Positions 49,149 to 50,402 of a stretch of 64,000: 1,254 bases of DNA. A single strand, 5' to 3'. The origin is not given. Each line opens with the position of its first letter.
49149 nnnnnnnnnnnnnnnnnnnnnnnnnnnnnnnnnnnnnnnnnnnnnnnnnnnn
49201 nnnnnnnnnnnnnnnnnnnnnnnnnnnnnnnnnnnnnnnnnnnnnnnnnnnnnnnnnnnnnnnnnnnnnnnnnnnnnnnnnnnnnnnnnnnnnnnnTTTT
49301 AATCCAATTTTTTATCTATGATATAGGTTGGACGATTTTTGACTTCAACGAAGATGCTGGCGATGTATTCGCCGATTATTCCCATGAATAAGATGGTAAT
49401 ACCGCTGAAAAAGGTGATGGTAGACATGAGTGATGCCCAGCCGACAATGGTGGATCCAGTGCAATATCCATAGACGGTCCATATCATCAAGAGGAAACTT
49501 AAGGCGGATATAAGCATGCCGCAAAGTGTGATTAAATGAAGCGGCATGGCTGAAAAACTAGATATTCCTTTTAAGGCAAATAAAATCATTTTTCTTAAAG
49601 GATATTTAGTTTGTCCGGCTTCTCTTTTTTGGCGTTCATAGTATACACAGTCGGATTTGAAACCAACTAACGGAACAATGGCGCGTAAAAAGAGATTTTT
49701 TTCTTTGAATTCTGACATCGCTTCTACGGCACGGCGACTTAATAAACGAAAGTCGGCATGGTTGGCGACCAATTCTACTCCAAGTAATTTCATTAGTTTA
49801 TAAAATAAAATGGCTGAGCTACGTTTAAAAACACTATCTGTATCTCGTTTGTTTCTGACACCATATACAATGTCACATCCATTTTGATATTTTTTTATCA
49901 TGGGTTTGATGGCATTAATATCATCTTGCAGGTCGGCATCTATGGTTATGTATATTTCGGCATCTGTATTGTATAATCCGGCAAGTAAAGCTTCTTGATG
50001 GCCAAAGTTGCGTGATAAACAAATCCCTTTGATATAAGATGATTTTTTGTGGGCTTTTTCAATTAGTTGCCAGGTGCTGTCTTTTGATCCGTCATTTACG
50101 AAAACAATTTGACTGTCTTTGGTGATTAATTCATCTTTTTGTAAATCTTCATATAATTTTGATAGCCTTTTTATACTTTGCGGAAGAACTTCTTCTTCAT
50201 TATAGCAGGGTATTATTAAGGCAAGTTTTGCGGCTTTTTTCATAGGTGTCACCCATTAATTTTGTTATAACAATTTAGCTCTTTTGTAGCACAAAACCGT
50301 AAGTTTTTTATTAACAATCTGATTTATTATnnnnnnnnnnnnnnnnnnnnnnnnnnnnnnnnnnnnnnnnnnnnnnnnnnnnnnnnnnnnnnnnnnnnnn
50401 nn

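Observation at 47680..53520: Glycan-modification operon: three paralogous GtrC-like GT-C membrane proteins around a GtrB-like GT2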

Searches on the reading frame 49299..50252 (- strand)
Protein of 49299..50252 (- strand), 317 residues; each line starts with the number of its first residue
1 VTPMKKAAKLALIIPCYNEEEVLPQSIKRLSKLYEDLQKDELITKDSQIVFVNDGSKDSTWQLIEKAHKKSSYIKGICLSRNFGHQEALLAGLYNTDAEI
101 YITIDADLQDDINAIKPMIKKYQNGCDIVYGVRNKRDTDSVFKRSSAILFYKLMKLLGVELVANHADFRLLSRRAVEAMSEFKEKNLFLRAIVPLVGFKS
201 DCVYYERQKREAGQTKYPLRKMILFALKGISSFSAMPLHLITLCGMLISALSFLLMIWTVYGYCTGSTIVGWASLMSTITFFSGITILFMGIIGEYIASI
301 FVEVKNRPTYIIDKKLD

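Call 3: search_protein_families(library=pfam, proteins=[window:49299-50252:-], max_evalue=1)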
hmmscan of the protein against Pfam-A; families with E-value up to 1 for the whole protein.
window:49299-50252:- (317 aa): 2 families
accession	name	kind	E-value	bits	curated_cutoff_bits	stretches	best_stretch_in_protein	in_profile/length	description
PF00535.33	Glycos_transf_2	-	6.6e-28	98.2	23.3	1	12-177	2-165/168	Glycosyl transferase family 2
PF22614.2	Slo-like_RCK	-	0.011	15.8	24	1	26-81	13-68/119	Calcium-activated potassium channel slowpoke-like RCK domain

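Call 4: search_protein_families(library=ncbifam, proteins=[window:49299-50252:-], max_evalue=1)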
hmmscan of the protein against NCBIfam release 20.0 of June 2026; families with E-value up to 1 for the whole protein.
window:49299-50252:- (317 aa): 17 families
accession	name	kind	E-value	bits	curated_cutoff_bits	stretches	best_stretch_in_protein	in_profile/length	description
NF047588.1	GlcsyltransPgfSStrep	equivalog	8.8e-72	241.9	500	1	9-314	2-304/308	glycosyltransferase PgfS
NF007986.1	PRK10714.1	equivalog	2.3e-44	151.7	529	1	5-314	3-310/316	undecaprenyl-phosphate 4-deoxy-4-formamido-L-arabinose transferase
TIGR03937.1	PgaC_IcaA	equivalog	7.9e-16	58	422.3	1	3-127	40-155/407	poly-beta-1,6-N-acetyl-D-glucosamine synthase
TIGR03111.1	glyc2_xrt_Gpos1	hypoth_equivalog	6e-11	41.8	363.95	1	4-128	45-162/439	TIGR03111 family XrtG-associated glycosyltransferase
NF041875.1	EPS_EpsD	equivalog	8.9e-09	35.2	370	1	27-128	11-110/325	exopolysaccharide biosynthesis glycosyltransferase EpsD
NF058614.1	PPMAGASynPpgS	equivalog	1.4e-08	34.4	370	1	12-137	4-117/226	polyprenyl-phospho-N-acetylgalactosaminyl synthase PpgS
NF010496.0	PRK13915.1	equivalog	5.8e-06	25.6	262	1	4-111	27-130/307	glucosyl-3-phosphoglycerate synthase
TIGR04283.1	glyco_like_mftF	equivalog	3.7e-05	23.4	182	1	10-75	1-52/221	TIGR04283 family arsenosugar biosynthesis glycosyltransferase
TIGR04242.1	nodulat_NodC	equivalog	3.8e-05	22.8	550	1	5-123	45-157/395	chitooligosaccharide synthase NodC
NF007482.0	PRK10073.1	equivalog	0.0001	21.4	423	1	4-107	2-95/334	glycosyltransferase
NF047683.1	TeichurnBiosyTuaG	equivalog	0.00017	21.4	400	1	6-107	4-96/252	teichuronic acid biosynthesis protein TuaG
TIGR04182.1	glyco_TIGR04182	equivalog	0.00024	20.6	325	1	11-304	3-289/293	S-layer glycoprotein N-glycosyltransferase AglJ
NF050050.1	ProtGlycPglI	equivalog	0.00088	18.7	500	1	8-131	2-117/306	GalNAc(5)-diNAcBac-PP-undecaprenol beta-1,3-glucosyltransferase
NF041391.1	DPhHxTase_Halo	equivalog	0.0027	16.7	375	1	40-157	17-130/213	dolichyl-phosphate hexose transferase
NF038302.1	EPS_HpsE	equivalog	0.03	13.3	300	1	9-71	2-58/307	hormogonium polysaccharide biosynthesis glycosyltransferase HpsE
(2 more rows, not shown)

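Call 20: search_solved_structures(query=window:49299-50252:-, max_evalue=0.001)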
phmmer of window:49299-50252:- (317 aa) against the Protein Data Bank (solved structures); distinct sequences matched with E-value up to 0.001: 11.
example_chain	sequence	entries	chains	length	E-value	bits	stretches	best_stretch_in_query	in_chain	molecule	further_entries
5ekp_C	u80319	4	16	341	2e-57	198.2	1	8-313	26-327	Uncharacterized glycosyltransferase sll0501 | Glycosyltransferase sll0501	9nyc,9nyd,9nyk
9nye_A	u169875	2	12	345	2.1e-57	198.1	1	8-313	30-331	Glycosyltransferase sll0501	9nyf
5eke_A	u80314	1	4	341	2.5e-56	194.5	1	8-313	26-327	Uncharacterized glycosyltransferase sll0501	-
9hwj_A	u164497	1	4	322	2.2e-38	135.6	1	7-313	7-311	Undecaprenyl-phosphate 4-deoxy-4-formamido-L-arabinose transferase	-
9bhc_C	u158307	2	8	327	1.8e-37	132.6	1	8-313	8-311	Undecaprenyl-phosphate 4-deoxy-4-formamido-L-arabinose transferase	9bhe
8vxh_A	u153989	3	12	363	2.6e-37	132.1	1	8-313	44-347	Undecaprenyl-phosphate 4-deoxy-4-formamido-L-arabinose transferase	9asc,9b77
5mlz_A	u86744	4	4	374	1.9e-10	43.9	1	7-134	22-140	Dolichol monophosphate mannose synthase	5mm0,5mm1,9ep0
3l7m_A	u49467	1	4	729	0.00024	23.9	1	9-129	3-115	Teichoic acid biosynthesis protein F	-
3l7j_A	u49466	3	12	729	0.00024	23.9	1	9-129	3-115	Teichoic acid biosynthesis protein F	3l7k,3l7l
3l7i_A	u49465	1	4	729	0.00024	23.9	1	9-129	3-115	Teichoic acid biosynthesis protein F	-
6p61_A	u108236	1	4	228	0.00037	23.3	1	4-105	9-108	Glycosyltransferase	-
